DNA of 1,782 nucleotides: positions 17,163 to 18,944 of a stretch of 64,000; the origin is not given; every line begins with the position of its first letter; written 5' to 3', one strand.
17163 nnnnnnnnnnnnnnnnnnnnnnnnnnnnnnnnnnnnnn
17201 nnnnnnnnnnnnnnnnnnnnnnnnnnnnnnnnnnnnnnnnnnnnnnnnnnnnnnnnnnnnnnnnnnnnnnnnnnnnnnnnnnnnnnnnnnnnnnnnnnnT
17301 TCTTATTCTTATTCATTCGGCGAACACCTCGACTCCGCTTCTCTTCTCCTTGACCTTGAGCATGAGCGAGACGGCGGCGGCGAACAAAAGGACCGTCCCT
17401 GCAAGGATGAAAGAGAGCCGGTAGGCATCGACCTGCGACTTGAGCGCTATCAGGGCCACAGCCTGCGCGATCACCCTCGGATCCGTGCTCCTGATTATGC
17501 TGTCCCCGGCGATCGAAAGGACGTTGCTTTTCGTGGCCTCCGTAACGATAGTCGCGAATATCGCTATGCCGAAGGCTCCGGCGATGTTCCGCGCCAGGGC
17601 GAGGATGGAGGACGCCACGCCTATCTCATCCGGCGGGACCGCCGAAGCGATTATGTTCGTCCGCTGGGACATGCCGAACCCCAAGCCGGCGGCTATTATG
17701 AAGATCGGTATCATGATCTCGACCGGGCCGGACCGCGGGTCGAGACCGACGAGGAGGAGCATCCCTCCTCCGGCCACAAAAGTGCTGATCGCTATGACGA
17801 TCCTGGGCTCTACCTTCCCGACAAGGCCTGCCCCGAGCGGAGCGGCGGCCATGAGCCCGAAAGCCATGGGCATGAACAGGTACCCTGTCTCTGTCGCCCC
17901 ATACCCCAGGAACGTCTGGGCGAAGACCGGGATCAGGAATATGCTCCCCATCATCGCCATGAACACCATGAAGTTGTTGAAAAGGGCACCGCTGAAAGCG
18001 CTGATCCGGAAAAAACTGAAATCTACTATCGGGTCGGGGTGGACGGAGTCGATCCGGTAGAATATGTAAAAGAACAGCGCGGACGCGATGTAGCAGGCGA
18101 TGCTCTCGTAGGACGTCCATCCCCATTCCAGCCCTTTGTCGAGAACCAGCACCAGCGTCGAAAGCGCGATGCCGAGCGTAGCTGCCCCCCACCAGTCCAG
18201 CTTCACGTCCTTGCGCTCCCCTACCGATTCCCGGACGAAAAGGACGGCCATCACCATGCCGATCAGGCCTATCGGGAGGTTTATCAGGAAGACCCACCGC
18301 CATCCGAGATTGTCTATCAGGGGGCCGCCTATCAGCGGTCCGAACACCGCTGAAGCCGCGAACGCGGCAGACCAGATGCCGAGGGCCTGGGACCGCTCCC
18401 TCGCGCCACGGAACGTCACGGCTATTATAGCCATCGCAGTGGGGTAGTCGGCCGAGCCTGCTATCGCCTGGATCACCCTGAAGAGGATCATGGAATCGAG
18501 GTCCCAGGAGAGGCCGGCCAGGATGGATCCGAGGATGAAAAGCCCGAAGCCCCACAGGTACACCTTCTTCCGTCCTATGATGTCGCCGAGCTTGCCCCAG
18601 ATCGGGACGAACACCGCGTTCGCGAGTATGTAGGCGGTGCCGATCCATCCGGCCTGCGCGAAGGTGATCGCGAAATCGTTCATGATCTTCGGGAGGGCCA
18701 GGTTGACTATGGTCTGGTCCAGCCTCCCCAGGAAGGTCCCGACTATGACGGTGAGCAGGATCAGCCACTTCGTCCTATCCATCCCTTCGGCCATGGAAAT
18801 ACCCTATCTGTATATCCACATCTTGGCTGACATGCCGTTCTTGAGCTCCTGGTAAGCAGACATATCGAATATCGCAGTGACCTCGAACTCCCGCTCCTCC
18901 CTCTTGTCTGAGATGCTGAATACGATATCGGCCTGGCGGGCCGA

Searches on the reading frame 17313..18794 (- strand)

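Call 63: search_protein_families(library=pfam, proteins=[window:17313-18794:-], max_evalue=0.01)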
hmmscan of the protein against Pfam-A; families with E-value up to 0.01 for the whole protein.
window:17313-18794:- (493 aa): 3 families
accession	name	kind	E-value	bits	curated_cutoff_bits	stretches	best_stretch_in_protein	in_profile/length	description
PF07690.21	MFS_1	-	1.5e-57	195.6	33.4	1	17-409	2-346/347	Major Facilitator Superfamily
PF13347.12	MFS_2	-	7.7e-05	21.8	27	1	22-164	235-385/427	MFS/sugar transport protein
PF00083.30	Sugar_tr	-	0.0068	15.8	22.3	1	47-113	47-116/452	Sugar (and other) transporter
